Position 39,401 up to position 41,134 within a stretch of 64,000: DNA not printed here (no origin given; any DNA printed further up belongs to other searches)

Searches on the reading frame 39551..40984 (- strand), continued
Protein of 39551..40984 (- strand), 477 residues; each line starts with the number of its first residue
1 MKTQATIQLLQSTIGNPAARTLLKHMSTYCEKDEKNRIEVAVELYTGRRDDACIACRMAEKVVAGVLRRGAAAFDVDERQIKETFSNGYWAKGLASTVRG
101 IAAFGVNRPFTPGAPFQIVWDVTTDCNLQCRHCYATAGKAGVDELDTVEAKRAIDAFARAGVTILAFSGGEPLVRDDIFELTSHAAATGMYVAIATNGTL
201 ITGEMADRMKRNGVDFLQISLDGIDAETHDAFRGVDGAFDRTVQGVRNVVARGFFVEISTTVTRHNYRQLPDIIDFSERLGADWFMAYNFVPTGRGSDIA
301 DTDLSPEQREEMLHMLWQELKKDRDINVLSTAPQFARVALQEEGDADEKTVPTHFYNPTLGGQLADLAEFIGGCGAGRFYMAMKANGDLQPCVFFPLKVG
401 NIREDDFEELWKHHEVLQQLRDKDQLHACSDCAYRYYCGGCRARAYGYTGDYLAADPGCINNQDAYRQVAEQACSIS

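Call 12: find_encoding_contigs(protein=P0005, flank=6000, max_places=1)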
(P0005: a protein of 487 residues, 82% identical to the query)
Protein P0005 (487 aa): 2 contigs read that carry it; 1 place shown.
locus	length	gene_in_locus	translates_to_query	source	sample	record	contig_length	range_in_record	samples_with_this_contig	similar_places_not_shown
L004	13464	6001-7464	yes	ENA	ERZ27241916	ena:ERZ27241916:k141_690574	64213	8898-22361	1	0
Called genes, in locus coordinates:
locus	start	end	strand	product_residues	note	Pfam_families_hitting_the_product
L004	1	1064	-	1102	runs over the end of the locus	PF05048:NosD, PF13229:Beta_helix, PF05048:NosD, PF13229:Beta_helix, PF05048:NosD, PF13229:Beta_helix, PF05048:NosD, PF17957:Big_7, +2 more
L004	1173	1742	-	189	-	PF01949:Endo_dU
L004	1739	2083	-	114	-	PF01981:PTH2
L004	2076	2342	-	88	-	PF19023:DUF5749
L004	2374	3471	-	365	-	-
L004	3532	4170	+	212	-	-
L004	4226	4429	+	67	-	-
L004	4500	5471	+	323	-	PF01841:Transglut_core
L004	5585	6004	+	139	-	PF01978:TrmB, PF03965:Penicillinase_R, PF09339:HTH_IclR (faint)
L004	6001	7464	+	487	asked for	PF04055:Radical_SAM, PF13353:Fer4_12 (weak), PF13186:SPASM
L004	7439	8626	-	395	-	PF01926:MMR_HSR1, PF02421:FeoB_N (weak), PF08438:YGR210-like_G4, PF02824:TGS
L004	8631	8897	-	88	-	-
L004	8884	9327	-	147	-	PF12840:HTH_20 (faint)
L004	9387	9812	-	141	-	-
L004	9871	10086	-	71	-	PF01423:LSM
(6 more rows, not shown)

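Call 13: find_encoding_contigs(protein=P0009, flank=6000, max_places=1)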
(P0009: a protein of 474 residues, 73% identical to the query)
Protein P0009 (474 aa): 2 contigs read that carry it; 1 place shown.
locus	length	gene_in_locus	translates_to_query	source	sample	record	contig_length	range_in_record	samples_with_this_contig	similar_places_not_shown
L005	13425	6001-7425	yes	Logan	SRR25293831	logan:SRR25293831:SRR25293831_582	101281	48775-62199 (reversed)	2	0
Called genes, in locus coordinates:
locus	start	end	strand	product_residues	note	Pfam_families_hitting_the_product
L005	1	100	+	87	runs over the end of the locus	PF05168:HEPN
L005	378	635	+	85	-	PF12840:HTH_20, PF01022:HTH_5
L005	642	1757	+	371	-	PF03773:ArsP_1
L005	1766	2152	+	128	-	PF01451:LMWPc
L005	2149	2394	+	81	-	PF13192:Thioredoxin_3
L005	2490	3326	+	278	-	PF00582:Usp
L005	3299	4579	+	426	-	PF02040:ArsB, PF03600:CitMHS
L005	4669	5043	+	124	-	PF02579:Nitro_FeMo-Co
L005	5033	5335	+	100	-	PF02001:DUF134, PF08281:Sigma70_r4_2 (weak), PF04545:Sigma70_r4 (weak)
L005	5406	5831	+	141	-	-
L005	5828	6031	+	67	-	-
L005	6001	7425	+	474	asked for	PF13353:Fer4_12, PF04055:Radical_SAM, PF13186:SPASM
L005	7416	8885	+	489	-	PF04055:Radical_SAM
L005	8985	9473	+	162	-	PF01980:TrmO_N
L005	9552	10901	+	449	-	PF00206:Lyase_1, PF14698:ASL_C2 (faint), PF10397:ADSL_C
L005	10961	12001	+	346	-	PF00579:tRNA-synt_1b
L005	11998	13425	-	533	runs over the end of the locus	PF13229:Beta_helix (weak), PF05048:NosD, PF13229:Beta_helix, PF17957:Big_7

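Call 14: find_encoding_contigs(protein=P0056, flank=6000, max_places=1)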
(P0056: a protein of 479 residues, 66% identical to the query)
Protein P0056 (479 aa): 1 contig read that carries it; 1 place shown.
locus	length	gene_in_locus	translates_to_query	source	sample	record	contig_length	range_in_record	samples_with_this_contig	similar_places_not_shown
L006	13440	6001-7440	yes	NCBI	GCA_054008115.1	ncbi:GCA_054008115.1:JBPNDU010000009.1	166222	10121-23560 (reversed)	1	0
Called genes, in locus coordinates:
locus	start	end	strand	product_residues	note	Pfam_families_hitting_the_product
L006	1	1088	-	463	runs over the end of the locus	PF04443:LuxE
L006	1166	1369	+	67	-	-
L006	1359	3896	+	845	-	PF17957:Big_7 (faint), PF09136:Glucodextran_B (faint), PF18911:PKD_4 (faint)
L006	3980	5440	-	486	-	PF18490:tRNA_bind_4, PF00587:tRNA-synt_2b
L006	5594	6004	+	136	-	PF01978:TrmB, PF03965:Penicillinase_R (weak), PF09339:HTH_IclR (weak)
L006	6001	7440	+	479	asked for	PF04055:Radical_SAM, PF13353:Fer4_12, PF13186:SPASM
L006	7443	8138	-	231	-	-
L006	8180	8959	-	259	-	PF04055:Radical_SAM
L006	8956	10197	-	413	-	PF04894:Nre_N, PF04895:Nre_C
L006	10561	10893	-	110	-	-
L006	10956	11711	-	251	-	PF09754:PAC2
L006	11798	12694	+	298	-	-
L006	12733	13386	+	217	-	PF00551:Formyl_trans_N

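Call 15: find_encoding_contigs(protein=P0107, flank=6000, max_places=1)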
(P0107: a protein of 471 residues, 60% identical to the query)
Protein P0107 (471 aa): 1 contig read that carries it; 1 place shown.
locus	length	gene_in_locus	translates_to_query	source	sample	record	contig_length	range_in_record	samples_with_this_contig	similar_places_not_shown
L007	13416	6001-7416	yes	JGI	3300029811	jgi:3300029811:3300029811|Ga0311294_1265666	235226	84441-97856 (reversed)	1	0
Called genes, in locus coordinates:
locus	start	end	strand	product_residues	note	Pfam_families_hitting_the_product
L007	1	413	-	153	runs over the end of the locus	-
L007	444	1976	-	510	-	PF00149:Metallophos, PF04042:DNA_pol_E_B, PF12850:Metallophos_2 (faint)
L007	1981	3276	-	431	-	PF05621:TniB (faint), PF13191:AAA_16, PF01637:ATPase_2 (weak), PF13401:AAA_22, PF00004:AAA, PF22606:Cdc6-ORC-like_ATPase_lid, PF22703:Cdc6_lid, PF09079:WHD_Cdc6, +1 more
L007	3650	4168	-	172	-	-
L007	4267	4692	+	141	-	PF01978:TrmB (faint)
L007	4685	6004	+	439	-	PF00890:FAD_binding_2 (weak), PF01266:DAO (weak), PF01593:Amino_oxidase, PF03486:HI0933_like (weak), PF12831:FAD_oxidored (faint), PF13450:NAD_binding_8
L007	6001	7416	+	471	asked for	PF13353:Fer4_12, PF04055:Radical_SAM, PF13186:SPASM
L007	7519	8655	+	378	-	PF01336:tRNA_anti-codon (faint)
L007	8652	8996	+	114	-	PF01981:PTH2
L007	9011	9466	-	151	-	PF03692:CxxCxxCC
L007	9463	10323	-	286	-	PF13793:Pribosyltran_N, PF00156:Pribosyltran, PF14572:Pribosyl_synth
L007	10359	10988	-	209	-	PF01813:ATP-synt_D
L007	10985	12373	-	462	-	PF02874:ATP-synt_ab_N, PF00006:ATP-synt_ab, PF22919:ATP-synt_VA_C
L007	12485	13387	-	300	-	-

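Call 17: search_protein_families(library=pfam, proteins=[L005:5406-5831:+, L002:5334-5783:+, L003:5255-5758:+, L007:4267-4692:+, L005:5828-6031:+, L002:7450-7719:+, L003:7441-7710:+, L007:4685-6004:+, L005:7416-8885:+, L002:4732-5340:+], max_evalue=0.1)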
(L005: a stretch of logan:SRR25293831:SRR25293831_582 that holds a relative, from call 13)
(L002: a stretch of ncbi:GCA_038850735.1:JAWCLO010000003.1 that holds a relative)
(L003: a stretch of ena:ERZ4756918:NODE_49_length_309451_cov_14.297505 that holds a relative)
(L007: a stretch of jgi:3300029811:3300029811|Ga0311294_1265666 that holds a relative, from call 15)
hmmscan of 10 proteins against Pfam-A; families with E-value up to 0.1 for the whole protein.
L005:5406-5831:+ (141 aa): 4 families
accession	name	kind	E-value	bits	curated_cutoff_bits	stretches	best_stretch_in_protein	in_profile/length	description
PF01978.25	TrmB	-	0.0017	18.6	25.6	1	15-59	1-44/68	Sugar-specific transcriptional regulator TrmB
PF21476.4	PF0610-like_N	-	0.036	14.7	33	0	32-49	9-26/50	PF0610-like, N-terminal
PF02646.22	RmuC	-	0.052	13.1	26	1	26-139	179-286/291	RmuC family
PF03965.22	Penicillinase_R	-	0.059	14.2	22.6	1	38-100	18-84/115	Penicillinase repressor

L002:5334-5783:+ (149 aa): 1 family
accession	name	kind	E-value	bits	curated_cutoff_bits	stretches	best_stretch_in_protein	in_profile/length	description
PF00400.38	WD40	-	0.09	13.8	27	0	46-76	5-36/39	WD domain, G-beta repeat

L003:5255-5758:+ (167 aa): 1 family
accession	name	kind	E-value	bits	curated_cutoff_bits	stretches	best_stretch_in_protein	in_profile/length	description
PF06524.17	NOA36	-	0.033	14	32.6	1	83-162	221-302/306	NOA36 protein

L007:4267-4692:+ (141 aa): 15 families
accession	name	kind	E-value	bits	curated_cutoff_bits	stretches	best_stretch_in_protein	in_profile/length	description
PF01978.25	TrmB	-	1.5e-05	25.2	25.6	1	31-80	16-64/68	Sugar-specific transcriptional regulator TrmB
PF12802.13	MarR_2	-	3.7e-05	24.2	27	1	35-69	18-52/61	MarR family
PF01022.26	HTH_5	-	0.00038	20.7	22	1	32-69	10-47/47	Bacterial regulatory protein, arsR family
PF13412.12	HTH_24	-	0.00082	19.3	21.9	1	32-67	12-47/48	Winged helix-turn-helix DNA-binding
PF01047.28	MarR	-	0.0022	18.3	24.6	1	34-72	14-52/59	MarR family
PF03965.22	Penicillinase_R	-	0.0023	18.7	22.6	1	36-100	16-84/115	Penicillinase repressor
PF05584.17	Sulfolobus_pRN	-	0.0028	18.1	20.8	1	31-69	12-50/72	Sulfolobus plasmid regulatory protein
PF12008.13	EcoR124_C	-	0.0035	17.4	23.1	1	75-126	149-200/260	Type I restriction and modification enzyme - subunit R C terminal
PF24033.1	DUF7342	-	0.0036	17.8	31.6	1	35-115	15-94/150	Family of unknown function (DUF7342)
PF09339.16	HTH_IclR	-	0.023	14.9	22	1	35-64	16-45/52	IclR helix-turn-helix domain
PF05732.17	RepL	-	0.027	14.4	20.3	1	39-72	77-110/164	Firmicute plasmid replication protein (RepL)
PF20319.3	DUF6614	-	0.037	14.5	25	1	51-129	20-96/116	Family of unknown function (DUF6614)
PF13601.12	HTH_34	-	0.045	14.4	27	1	30-73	7-50/80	Winged helix DNA-binding domain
PF08221.17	HTH_9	-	0.057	14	23.4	0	30-67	20-57/62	RNA polymerase III subunit RPC82 helix-turn-helix domain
PF24034.1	DUF7343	-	0.073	13.4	27.6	0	41-71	22-52/62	Domain of unknown function (DUF7343)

L005:5828-6031:+ (67 aa): 0 families

L002:7450-7719:+ (89 aa): 0 families

L003:7441-7710:+ (89 aa): 0 families

L007:4685-6004:+ (439 aa): 13 families
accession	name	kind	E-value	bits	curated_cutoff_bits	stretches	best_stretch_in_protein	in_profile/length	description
PF01593.30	Amino_oxidase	-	5.2e-21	75.9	19.8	1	11-419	1-422/443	Flavin containing amine oxidoreductase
PF13450.12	NAD_binding_8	-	7.4e-15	55.4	21.9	1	6-70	1-66/68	NAD(P)-binding Rossmann-like domain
PF01266.30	DAO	-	4.1e-09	36.9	27.9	1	3-37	1-35/353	FAD dependent oxidoreductase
PF03486.20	HI0933_like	-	1.2e-08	35.2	50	1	3-37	2-36/244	HI0933-like protein Rossmann domain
PF00890.30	FAD_binding_2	-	6.1e-07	29.4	20.4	1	3-38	1-36/414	FAD binding domain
PF12831.13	FAD_oxidored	-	4e-06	26.8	27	1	3-40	1-38/416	FAD dependent oxidoreductase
PF01946.23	Thi4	-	2e-05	24.4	26.2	1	3-38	19-55/235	Thi4 family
PF13738.12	Pyr_redox_3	-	6.3e-05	22.8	30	1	5-43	1-39/305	Pyridine nucleotide-disulphide oxidoreductase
PF07992.20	Pyr_redox_2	-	7.3e-05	22.8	26.1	1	2-45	1-45/291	Pyridine nucleotide-disulphide oxidoreductase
PF01134.28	GIDA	-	0.00049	19.7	22.1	1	3-37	1-36/391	Glucose inhibited division protein A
PF00996.24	GDI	-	0.00066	18.8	23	1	2-44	5-47/436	GDP dissociation inhibitor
PF01494.25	FAD_binding_3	-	0.00081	19.1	22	1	2-35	2-35/349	FAD binding domain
PF00070.33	Pyr_redox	-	0.0019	19.1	22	0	4-37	2-35/82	Pyridine nucleotide-disulphide oxidoreductase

L005:7416-8885:+ (489 aa): 2 families
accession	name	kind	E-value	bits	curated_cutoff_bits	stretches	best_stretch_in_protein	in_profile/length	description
PF04055.27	Radical_SAM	-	1.9e-09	38.4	29.5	1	217-399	1-166/166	Radical SAM superfamily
PF02310.24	B12-binding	-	0.081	13.2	32.1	0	132-172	76-115/121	B12 binding domain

L002:4732-5340:+ (202 aa): 15 families
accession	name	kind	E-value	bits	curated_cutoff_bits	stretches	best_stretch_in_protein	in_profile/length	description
PF02492.25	cobW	-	1.7e-42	145.5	20.7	1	4-180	3-179/180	CobW/HypB/UreG, nucleotide-binding domain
PF00009.33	GTP_EFTU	-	5.4e-05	23.3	26.5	1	147-198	124-183/188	Elongation factor Tu GTP binding domain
PF10662.15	PduV-EutP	-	9.4e-05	22.7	21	1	134-197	83-141/143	Ethanolamine utilisation - propanediol utilisation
PF03193.22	RsgA_GTPase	-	0.00025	21.4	30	1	143-195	52-102/174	RsgA GTPase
PF16897.10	MMR_HSR1_Xtn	-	0.0011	19.4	35.2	1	147-195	58-98/106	C-terminal region of MMR_HSR1 domain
PF00448.28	SRP54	-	0.0037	17.4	22.7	1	3-44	3-43/196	SRP54-type protein, GTPase domain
PF01656.29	CbiA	-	0.0041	17.5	25.4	1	11-171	9-100/125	CobQ/CobB/MinD/ParA nucleotide binding domain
PF21036.3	EryCIII-like_N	-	0.0075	16.4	27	0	70-101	83-114/216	Erythromycin biosynthesis protein CIII-like, N-terminal domain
PF25199.1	nSTAND_NTPase5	-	0.014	15.7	34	1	3-36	43-76/145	Novel STAND NTPase 5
PF03308.22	MeaB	-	0.024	14.1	23.1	0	4-50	36-81/273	Methylmalonyl Co-A mutase-associated GTPase MeaB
PF01637.24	ATPase_2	-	0.04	14.2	33.2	0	3-41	22-58/225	ATPase domain predominantly from Archaea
PF03029.23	ATP_bind_1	-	0.042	14.1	27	0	6-36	1-30/240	Conserved hypothetical ATP binding protein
PF01443.25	Viral_helicase1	-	0.045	14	21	1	4-26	1-23/228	Viral superfamily 1 RNA helicase core domain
PF00270.35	DEAD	-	0.051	13.7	26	0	6-37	19-52/167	DEAD/DEAH box helicase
PF00437.27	T2SSE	-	0.083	12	24.9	1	3-36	144-176/370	Type II/IV secretion system protein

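Call 18: find_related_loci(query=A1, collection=genome_contigs, flank=8000)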
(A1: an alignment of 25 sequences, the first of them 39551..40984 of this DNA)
Query A1 (477 aa) in genome_contigs; peptide patterns used: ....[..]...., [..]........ (x = any residue, [..] = any of these).
600 stretches matched a pattern (row limit reached: there are more); 553 encode a relative of the query (tblastn E <= 1e-3); the best 80 are kept; 80 distinct loci.
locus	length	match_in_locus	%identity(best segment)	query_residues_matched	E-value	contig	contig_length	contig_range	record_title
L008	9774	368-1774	72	1-469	0e+0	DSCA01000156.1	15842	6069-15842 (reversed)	MAG TPA_asm: Thermoplasmatales archaeon isolate SpSt-1185 Ga0129302_1001783, whole genome shotgun sequence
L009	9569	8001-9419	71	1-472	0e+0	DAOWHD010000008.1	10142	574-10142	MAG TPA_asm: Thermoplasmata archaeon isolate CSMAG_2008 CSMAG_2008_k141_1866162_length_10142_cov_71.6734, whole genome s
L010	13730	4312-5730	72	1-472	0e+0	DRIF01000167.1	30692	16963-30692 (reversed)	MAG TPA_asm: Thermoplasmatales archaeon isolate HyVt-387 HyVt-387_k295_58601, whole genome shotgun sequence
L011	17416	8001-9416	70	1-472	0e+0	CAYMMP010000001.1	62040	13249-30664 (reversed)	MAG TPA_asm: uncultured Thermoplasmatales archaeon isolate binchicken_co19_562 genome assembly, contig: NODE_455_length_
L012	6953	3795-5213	71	1-472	0e+0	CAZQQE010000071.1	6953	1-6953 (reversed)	MAG TPA_asm: uncultured Thermoplasmatales archaeon isolate binchicken_co164_19 genome assembly, contig: NODE_4841_length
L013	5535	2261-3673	68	1-472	0e+0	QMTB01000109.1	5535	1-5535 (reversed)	MAG: Thermoplasmata archaeon isolate B44_G15 B44_Guay15_scaffold_06339, whole genome shotgun sequence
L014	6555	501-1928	66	1-475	0e+0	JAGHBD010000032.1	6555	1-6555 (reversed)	MAG: Thermoplasmata archaeon isolate AUK247 PB_MBMC_201_c_000000000144, whole genome shotgun sequence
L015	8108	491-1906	64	1-472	0e+0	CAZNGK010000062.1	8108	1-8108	MAG TPA_asm: uncultured Thermoplasmatales archaeon isolate SRP338002_co1_123 genome assembly, contig: NODE_8219_length_8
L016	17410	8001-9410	65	1-469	0e+0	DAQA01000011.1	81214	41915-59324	MAG TPA_asm: Euryarchaeota archaeon UBA202 UBA202_contig_1214, whole genome shotgun sequence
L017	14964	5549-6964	64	1-471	0e+0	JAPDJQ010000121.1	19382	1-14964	MAG: Thermoplasmatota archaeon isolate S5B3_HD70 c_000000000777, whole genome shotgun sequence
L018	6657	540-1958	66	1-471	0e+0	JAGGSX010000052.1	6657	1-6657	MAG: Thermoplasmata archaeon isolate AUK033 PB_MANV_033_c_000000001148, whole genome shotgun sequence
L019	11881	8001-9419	66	1-471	0e+0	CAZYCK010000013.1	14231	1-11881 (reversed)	MAG TPA_asm: uncultured Thermoplasmatales archaeon isolate binchicken_co164_186 genome assembly, contig: NODE_1021_lengt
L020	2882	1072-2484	65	1-472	0e+0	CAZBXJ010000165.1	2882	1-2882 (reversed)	MAG TPA_asm: uncultured Thermoplasmatales archaeon isolate binchicken_co6_184 genome assembly, contig: NODE_49972_length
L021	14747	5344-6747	62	1-469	0e+0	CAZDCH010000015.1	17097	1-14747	MAG TPA_asm: uncultured Thermoplasmatales archaeon isolate binchicken_co6_521 genome assembly, contig: NODE_3484_length_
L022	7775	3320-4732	63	1-470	0e+0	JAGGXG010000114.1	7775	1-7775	MAG: Thermoplasmata archaeon isolate AUK146 PB_MBMC_100_c_000000000061, whole genome shotgun sequence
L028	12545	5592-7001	59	1-469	0e+0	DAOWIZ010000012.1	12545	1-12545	MAG TPA_asm: Thermoplasmata archaeon isolate CSMAG_2056 CSMAG_2056_k141_848551_length_12545_cov_58.9951, whole genome sh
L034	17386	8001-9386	61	1-462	0e+0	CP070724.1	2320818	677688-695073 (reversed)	MAG: Thermoplasmatales archaeon isolate bin45 chromosome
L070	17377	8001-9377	60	1-459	0e+0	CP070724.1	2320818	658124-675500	MAG: Thermoplasmatales archaeon isolate bin45 chromosome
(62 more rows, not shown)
